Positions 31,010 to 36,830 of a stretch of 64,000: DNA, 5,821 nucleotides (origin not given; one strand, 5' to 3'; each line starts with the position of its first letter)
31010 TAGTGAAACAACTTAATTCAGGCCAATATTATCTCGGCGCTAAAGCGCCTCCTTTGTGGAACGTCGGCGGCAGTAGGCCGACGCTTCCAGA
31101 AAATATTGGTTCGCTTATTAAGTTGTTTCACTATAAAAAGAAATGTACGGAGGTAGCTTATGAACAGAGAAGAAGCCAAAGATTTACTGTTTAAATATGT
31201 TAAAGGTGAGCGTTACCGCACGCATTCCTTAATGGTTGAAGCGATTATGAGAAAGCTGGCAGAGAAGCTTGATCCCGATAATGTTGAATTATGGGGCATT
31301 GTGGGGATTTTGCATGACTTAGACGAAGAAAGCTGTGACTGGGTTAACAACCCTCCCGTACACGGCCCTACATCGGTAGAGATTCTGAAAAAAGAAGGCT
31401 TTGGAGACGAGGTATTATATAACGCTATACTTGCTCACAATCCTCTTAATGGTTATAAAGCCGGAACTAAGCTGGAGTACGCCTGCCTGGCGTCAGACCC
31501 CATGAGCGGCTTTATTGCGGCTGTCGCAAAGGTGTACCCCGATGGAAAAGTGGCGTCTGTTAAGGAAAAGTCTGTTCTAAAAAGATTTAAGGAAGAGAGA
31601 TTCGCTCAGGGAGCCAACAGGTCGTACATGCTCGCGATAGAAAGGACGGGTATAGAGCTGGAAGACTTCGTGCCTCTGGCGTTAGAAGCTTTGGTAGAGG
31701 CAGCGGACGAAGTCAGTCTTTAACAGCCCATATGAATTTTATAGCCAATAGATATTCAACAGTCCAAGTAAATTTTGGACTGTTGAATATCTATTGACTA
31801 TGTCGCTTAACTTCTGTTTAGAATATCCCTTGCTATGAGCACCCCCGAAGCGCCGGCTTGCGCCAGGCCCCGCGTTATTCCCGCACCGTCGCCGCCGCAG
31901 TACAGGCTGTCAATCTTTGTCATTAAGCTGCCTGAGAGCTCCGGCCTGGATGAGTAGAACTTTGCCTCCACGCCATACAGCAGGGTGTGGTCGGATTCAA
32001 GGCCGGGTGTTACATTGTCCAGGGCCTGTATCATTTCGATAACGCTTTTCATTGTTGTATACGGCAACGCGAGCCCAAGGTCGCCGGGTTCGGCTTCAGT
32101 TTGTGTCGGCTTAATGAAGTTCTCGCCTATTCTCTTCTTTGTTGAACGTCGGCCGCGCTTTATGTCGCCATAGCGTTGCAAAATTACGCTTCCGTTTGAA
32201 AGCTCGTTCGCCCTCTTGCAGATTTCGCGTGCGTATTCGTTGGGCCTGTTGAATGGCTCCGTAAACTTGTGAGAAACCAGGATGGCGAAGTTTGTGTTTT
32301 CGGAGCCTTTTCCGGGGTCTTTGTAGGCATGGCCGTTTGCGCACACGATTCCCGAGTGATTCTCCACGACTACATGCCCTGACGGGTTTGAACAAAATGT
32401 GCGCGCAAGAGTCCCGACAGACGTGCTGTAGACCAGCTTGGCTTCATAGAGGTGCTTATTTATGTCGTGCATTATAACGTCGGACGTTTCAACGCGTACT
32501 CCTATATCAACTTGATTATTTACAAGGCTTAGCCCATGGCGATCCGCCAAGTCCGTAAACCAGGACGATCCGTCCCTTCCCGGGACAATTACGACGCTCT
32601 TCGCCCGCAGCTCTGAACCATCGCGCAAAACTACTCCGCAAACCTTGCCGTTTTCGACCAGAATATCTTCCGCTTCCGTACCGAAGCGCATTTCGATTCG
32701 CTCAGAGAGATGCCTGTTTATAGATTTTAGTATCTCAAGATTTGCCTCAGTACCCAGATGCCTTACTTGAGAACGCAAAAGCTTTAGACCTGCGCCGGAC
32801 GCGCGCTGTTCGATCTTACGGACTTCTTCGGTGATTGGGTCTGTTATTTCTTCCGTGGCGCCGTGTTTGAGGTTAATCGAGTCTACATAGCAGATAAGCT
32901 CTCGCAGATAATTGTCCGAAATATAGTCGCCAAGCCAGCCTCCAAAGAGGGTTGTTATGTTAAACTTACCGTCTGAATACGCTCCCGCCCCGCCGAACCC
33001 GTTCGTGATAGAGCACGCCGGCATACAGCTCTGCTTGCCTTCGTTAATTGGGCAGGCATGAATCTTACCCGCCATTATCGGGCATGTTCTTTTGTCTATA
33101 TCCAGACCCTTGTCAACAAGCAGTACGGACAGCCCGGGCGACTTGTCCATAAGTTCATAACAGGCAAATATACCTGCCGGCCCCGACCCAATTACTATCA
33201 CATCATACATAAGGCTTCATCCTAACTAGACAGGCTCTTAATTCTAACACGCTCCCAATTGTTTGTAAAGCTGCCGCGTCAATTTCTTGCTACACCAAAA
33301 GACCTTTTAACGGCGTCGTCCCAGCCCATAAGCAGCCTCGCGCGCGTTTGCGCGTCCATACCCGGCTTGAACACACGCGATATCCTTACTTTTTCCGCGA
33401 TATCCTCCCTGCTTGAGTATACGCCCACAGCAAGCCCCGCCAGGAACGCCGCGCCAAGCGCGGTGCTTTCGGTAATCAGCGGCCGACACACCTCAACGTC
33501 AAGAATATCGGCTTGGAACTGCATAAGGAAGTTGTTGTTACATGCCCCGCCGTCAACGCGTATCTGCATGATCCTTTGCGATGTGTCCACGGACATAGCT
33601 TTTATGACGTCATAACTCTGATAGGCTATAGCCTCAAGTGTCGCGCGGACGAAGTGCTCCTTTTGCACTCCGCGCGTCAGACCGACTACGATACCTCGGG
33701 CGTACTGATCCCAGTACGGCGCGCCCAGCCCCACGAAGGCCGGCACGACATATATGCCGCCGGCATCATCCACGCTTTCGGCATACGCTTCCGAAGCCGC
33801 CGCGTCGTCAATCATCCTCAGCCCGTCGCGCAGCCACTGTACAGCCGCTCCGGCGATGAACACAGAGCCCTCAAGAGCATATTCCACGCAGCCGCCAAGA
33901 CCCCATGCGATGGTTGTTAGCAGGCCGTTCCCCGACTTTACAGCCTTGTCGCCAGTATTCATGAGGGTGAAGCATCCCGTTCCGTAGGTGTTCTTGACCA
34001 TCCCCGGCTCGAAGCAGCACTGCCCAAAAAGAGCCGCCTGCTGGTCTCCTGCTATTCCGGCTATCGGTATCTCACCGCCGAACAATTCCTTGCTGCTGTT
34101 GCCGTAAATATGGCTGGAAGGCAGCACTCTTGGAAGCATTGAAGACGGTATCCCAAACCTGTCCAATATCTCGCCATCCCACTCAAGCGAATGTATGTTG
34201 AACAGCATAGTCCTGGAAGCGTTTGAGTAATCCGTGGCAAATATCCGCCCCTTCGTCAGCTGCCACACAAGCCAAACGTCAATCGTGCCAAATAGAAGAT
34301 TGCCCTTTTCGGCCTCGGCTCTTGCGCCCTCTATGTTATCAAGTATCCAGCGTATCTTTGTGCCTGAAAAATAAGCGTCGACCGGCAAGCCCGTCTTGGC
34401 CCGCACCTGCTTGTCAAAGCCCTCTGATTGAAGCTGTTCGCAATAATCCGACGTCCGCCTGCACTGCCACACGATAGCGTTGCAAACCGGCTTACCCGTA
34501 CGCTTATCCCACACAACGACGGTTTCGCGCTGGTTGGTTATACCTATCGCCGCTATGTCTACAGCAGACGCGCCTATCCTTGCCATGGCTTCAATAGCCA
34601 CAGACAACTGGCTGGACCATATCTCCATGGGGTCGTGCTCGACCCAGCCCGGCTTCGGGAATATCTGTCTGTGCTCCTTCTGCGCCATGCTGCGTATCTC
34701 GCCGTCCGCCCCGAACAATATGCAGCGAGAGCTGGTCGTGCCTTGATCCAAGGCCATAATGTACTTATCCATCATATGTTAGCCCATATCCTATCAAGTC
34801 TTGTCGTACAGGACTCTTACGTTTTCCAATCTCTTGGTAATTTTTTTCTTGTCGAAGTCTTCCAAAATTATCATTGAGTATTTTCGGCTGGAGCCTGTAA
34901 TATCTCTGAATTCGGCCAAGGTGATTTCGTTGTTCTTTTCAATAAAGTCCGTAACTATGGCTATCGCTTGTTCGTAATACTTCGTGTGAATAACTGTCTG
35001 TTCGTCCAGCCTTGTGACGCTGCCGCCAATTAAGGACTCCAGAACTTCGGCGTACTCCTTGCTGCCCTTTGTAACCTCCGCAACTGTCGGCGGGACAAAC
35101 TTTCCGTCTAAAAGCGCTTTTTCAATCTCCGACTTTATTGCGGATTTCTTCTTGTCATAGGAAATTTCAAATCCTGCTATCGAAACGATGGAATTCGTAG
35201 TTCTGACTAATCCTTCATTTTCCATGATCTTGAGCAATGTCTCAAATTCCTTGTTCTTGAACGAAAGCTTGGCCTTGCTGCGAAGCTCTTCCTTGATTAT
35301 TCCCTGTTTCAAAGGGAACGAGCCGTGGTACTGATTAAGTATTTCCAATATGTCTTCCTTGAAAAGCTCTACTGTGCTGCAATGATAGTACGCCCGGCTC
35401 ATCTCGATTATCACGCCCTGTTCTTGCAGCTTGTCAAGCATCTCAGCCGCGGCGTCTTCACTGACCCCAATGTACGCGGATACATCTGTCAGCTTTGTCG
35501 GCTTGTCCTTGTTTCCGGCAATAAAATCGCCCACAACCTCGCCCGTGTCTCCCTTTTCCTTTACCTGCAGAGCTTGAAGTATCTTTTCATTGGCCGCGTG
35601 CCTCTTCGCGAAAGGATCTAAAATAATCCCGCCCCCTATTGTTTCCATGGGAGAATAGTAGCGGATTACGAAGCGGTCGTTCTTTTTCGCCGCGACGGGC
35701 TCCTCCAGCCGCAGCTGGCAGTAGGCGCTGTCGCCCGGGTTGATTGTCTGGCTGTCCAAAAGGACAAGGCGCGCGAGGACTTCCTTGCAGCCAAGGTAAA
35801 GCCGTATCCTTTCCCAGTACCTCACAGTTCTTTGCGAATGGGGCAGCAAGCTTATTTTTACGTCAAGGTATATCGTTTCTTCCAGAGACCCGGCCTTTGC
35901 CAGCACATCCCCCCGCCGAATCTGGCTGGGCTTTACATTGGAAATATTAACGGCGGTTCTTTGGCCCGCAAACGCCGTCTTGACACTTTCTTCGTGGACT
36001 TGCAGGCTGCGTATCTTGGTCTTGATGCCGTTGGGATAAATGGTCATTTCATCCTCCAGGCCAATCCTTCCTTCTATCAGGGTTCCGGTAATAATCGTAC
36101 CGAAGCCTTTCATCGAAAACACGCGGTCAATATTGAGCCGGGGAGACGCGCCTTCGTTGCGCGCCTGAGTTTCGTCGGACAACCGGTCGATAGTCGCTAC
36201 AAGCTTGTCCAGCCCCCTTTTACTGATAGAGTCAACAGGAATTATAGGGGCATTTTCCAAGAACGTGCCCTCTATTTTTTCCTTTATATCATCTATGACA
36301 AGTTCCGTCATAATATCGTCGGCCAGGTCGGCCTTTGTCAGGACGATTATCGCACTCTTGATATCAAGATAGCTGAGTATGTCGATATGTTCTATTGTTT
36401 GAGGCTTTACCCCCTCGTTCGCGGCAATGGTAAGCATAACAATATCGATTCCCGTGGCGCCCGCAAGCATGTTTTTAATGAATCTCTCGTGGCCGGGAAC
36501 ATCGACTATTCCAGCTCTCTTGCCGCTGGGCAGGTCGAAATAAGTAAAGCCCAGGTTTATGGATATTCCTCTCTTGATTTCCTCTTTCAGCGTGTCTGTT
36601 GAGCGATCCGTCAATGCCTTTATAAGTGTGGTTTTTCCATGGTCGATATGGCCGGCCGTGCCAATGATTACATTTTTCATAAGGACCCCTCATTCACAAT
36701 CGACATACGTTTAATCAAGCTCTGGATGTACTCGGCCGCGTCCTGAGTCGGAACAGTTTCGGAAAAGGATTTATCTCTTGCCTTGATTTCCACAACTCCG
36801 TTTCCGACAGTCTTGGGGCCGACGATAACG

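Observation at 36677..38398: Degenerate full-length bacterial-type ProRS paralogue embedded between the prd operon and selB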

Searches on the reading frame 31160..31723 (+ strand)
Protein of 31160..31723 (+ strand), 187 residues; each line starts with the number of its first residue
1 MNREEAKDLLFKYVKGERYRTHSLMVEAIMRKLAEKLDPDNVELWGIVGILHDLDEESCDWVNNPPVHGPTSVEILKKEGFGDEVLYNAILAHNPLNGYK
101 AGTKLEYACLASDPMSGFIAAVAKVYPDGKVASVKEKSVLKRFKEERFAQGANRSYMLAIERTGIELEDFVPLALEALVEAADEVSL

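Call 49: search_protein_families(library=pfam, proteins=[window:31160-31723:+], max_evalue=0.00001)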
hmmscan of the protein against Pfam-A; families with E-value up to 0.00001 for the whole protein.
window:31160-31723:+ (187 aa): 1 family
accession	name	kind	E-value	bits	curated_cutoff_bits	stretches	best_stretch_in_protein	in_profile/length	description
PF01966.28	HD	-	8.5e-09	36.2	22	1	21-95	3-87/116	HD domain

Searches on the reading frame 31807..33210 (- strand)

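Call 3: search_protein_families(library=pfam, proteins=[window:31807-33210:-], max_evalue=0.01)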
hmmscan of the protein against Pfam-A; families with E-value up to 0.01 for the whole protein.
window:31807-33210:- (467 aa): 11 families
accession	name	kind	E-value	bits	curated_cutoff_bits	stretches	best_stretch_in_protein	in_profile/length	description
PF01134.28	GIDA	-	4.9e-11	42.8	22.1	1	160-213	101-153/391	Glucose inhibited division protein A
PF21688.3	FAD-depend_C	-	6.1e-09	36.8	27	1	255-417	30-196/197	FAD-dependent protein, C-terminal domain-like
PF07992.20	Pyr_redox_2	-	7.2e-08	32.6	26.1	1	2-45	1-37/291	Pyridine nucleotide-disulphide oxidoreductase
PF00890.30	FAD_binding_2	-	1.5e-07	31.4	20.4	1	3-35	1-31/414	FAD binding domain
PF03486.20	HI0933_like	-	2.1e-06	27.8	50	1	3-40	2-37/244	HI0933-like protein Rossmann domain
PF01266.30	DAO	-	7.7e-05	22.8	27.9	1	3-38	1-34/353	FAD dependent oxidoreductase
PF05834.18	Lycopene_cycl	-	0.00042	19.9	23.4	1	3-37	1-35/380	Lycopene cyclase protein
PF01946.23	Thi4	-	0.00078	19.2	26.2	1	3-36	19-51/235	Thi4 family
PF12831.13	FAD_oxidored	-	0.0017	18.2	27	0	3-34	1-30/416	FAD dependent oxidoreductase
PF13450.12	NAD_binding_8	-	0.0019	18.9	21.9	1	6-35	1-28/68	NAD(P)-binding Rossmann-like domain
PF13454.12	NAD_binding_9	-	0.0033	17.8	21.8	0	6-34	2-32/155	FAD-NAD(P)-binding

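Call 4: search_protein_families(library=ncbifam, proteins=[window:31807-33210:-], max_evalue=0.001)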
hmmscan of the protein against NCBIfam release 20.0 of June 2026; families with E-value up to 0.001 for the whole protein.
window:31807-33210:- (467 aa): 16 families
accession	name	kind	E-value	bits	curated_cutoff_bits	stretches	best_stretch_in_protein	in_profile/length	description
TIGR00136.1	mnmG_gidA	equivalog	6.5e-07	28.1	524.85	0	176-211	115-151/616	tRNA uridine-5-carboxymethylaminomethyl(34) synthesis enzyme MnmG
TIGR02032.1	GG-red-SF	subfamily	1.3e-05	25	158.8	1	2-43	1-40/297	geranylgeranyl reductase family protein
NF005691.0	PRK07494.1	equivalog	1.3e-05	24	459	0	2-50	9-56/404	UbiH/UbiF family hydroxylase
NF005882.1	PRK07843.1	equivalog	4.7e-05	22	788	0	2-35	2-33/547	3-oxosteroid 1-dehydrogenase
NF042982.1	MFR_Fp_SdhA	equivalog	5.7e-05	21.7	1100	0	3-46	49-92/612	8-methylmenaquinol:fumarate reductase flavoprotein subunit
NF045637.1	carotdesatCrtDProt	equivalog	6.1e-05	21.7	580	0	171-208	236-273/485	1-hydroxycarotenoid 3,4-desaturase CrtD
NF003585.0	PRK05249.1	equivalog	6.4e-05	21.7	465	0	2-34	7-37/464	Si-specific NAD(P)(+) transhydrogenase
NF006130.0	PRK08274.1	equivalog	6.6e-05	21.9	369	0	1-35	5-37/467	FAD-dependent tricarballylate dehydrogenase TcuA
TIGR03364.1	HpnW_proposed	hypoth_equivalog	8.3e-05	21.8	285.1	0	160-233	147-216/365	TIGR03364 family FAD-dependent oxidoreductase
NF041080.1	DGGGPL_reductase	equivalog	8.8e-05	21.5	580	0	2-34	2-32/447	digeranylgeranylglycerophospholipid reductase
TIGR02730.1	carot_isom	equivalog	0.00011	21.2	586.9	0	172-209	244-281/493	carotenoid isomerase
NF009478.0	PRK12844.1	equivalog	0.00018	20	789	0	165-209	218-265/559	3-ketosteroid-delta-1-dehydrogenase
NF053676.1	4oxCHCAChcC1Cy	equivalog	0.00024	19.7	1000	0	168-224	198-253/528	4-oxocyclohexanecarboxylate 2-dehydrogenase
TIGR00275.1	TIGR00275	subfamily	0.00035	19.5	183.8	0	4-39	1-34/401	aminoacetone oxidase family FAD-binding enzyme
TIGR04542.1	GMC_mycofac_2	equivalog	0.00048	19.3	400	0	129-216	144-229/425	mycofactocin system GMC family oxidoreductase MftG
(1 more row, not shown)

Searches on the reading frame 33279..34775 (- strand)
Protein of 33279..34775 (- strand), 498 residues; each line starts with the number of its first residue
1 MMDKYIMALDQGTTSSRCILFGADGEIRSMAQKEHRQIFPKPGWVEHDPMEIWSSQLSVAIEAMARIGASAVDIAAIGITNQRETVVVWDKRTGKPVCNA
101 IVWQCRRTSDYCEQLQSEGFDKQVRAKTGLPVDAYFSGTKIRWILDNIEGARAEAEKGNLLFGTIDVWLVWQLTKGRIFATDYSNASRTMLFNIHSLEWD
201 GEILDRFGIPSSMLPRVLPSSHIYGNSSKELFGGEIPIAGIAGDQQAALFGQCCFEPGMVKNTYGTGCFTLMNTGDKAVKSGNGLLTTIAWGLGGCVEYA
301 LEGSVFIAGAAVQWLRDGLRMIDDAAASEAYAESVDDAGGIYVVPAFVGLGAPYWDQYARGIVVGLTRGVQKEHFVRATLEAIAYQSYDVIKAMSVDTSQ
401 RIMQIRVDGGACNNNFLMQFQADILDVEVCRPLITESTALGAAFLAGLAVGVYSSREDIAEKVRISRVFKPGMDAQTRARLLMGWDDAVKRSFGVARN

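Call 3: search_protein_families(library=pfam, proteins=[window:33279-34775:-], max_evalue=0.01)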
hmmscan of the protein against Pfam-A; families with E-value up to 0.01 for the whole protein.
window:33279-34775:- (498 aa): 2 families
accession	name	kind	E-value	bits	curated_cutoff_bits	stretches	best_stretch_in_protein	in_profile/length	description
PF00370.27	FGGY_N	-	4.7e-79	265.9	28.8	1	5-251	1-245/245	FGGY family of carbohydrate kinases, N-terminal domain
PF02782.22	FGGY_C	-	1.4e-41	143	27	1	261-449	2-197/198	FGGY family of carbohydrate kinases, C-terminal domain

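Call 4: search_protein_families(library=ncbifam, proteins=[window:33279-34775:-], max_evalue=0.001)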
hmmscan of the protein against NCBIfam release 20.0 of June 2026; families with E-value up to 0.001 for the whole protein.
window:33279-34775:- (498 aa): 12 families
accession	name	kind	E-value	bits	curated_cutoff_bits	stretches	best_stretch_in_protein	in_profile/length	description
NF000756.0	PRK00047.1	subfamily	1.7e-246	818.4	498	1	1-494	2-496/502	glycerol kinase GlpK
TIGR01311.1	glycerol_kin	equivalog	7.9e-222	736.9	590.35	1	4-493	1-494/496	glycerol kinase GlpK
TIGR01312.1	XylB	equivalog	3.2e-58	197.4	380.25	1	9-463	3-452/481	xylulokinase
TIGR01314.1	gntK_FGGY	equivalog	3.8e-44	151.1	648.55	1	5-481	1-481/505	gluconokinase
NF008187.0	PRK10939.1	equivalog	8.6e-32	110.4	528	1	2-478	2-488/521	autoinducer-2 kinase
TIGR02628.1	fuculo_kin_coli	equivalog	7.9e-25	87.7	470.9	1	6-466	3-458/465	L-fuculokinase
NF011601.0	PRK15027.1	equivalog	4e-24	84.9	912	1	7-476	3-460/484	xylulokinase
TIGR01315.1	5C_CHO_kinase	subfamily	1.2e-22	80.4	408.7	2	322-467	362-510/541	FGGY family pentulose kinase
NF007925.0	PRK10640.1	equivalog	5e-17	61.5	639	2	4-247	4-239/489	rhamnulokinase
TIGR02627.1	rhamnulo_kin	equivalog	7.8e-16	57.7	527.95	1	8-244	2-230/454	rhamnulokinase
NF003154.0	PRK04123.1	equivalog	1.7e-14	53.5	428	1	347-463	389-505/554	ribulokinase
TIGR01234.1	L-ribulokinase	equivalog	1.3e-10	40.7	583.25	1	327-460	362-495/536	ribulokinase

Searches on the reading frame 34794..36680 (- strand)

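Call 3: search_protein_families(library=pfam, proteins=[window:34794-36680:-], max_evalue=0.01)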
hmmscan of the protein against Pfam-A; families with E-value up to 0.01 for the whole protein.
window:34794-36680:- (628 aa): 9 families
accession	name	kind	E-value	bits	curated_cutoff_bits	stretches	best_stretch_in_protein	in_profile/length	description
PF00009.33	GTP_EFTU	-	2.7e-32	112.3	26.5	1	3-167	3-185/188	Elongation factor Tu GTP binding domain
PF09107.17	SelB-wing_3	-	1.8e-18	66.2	23.2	1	579-624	2-47/47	Elongation factor SelB, winged helix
PF25461.1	Beta-barrel_SelB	-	2e-13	50.9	27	1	278-359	6-79/80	Selenocysteine-specific elongation factor, beta-barrel domain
PF09106.17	SelB-wing_2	-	2.3e-13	50.5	22.3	1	445-500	1-56/57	Elongation factor SelB, winged helix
PF03144.31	GTP_EFTU_D2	-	1.3e-10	42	30.3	1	194-261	1-73/73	Elongation factor Tu domain 2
PF01926.29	MMR_HSR1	-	7.1e-05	23.3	21.9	1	6-116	2-113/113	50S ribosome-binding GTPase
PF03143.23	GTP_EFTU_D3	-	0.00073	20.3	27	1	310-354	61-103/106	Elongation factor Tu C-terminal domain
PF09439.16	SRPRB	-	0.0012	18.7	25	1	8-72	8-64/178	Signal recognition particle receptor beta subunit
PF21120.3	MCM_WH_arc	-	0.0019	18.6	26.1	0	404-432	34-62/63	Archaeal MCM, winged-helix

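Call 4: search_protein_families(library=ncbifam, proteins=[window:34794-36680:-], max_evalue=0.001)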
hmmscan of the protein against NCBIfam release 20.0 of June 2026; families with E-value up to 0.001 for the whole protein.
window:34794-36680:- (628 aa): 29 families (the best 25 are shown)
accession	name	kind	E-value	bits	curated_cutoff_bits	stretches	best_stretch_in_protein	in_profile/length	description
TIGR00475.1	selB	equivalog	2e-101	340.5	242.25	1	4-624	1-579/581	selenocysteine-specific translation elongation factor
NF003077.0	PRK04000.1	equivalog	1.8e-45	155.8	315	2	55-339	86-394/412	translation initiation factor IF-2 subunit gamma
TIGR03680.1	eif2g_arch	equivalog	7.7e-44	150.5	514.5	2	55-244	82-291/407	translation initiation factor IF-2 subunit gamma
NF000766.0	PRK00049.1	subfamily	1.6e-42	145.7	449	1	4-353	13-391/396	elongation factor Tu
NF009373.0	PRK12736.1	subfamily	5e-42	144.1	452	1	3-353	12-389/394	elongation factor Tu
NF009372.0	PRK12735.1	subfamily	6e-40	137.3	479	1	3-353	12-391/396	elongation factor Tu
TIGR00485.1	EF-Tu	equivalog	3.1e-36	124.9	522.4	1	3-353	12-389/394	elongation factor Tu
NF008969.0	PRK12317.1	subfamily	6.1e-35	120.6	502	1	29-265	61-312/426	elongation factor 1-alpha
TIGR00483.1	EF-1_alpha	equivalog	2.3e-28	98.9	540.1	1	29-263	61-311/427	translation elongation factor EF-1 subunit alpha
TIGR02034.1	CysN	subfamily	2.7e-25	89.3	336.1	1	29-359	56-398/406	sulfate adenylyltransferase, large subunit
NF003478.0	PRK05124.1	equivalog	2.3e-23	82.5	590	2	29-133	83-184/475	sulfate adenylyltransferase subunit CysN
NF004035.0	PRK05506.1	subfamily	1.8e-22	79.4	715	1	28-267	79-327/632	bifunctional sulfate adenylyltransferase subunit 1/adenylylsulfate kinase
TIGR00487.1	IF-2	equivalog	4.4e-16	58.7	424.4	1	5-213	89-295/587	translation initiation factor IF-2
TIGR00231.1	small_GTP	domain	3e-12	46.6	42.5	1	1-162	1-160/164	GTP-binding protein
NF009381.0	PRK12740.1-5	subfamily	1.7e-11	43.2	583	1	6-141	36-159/692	elongation factor G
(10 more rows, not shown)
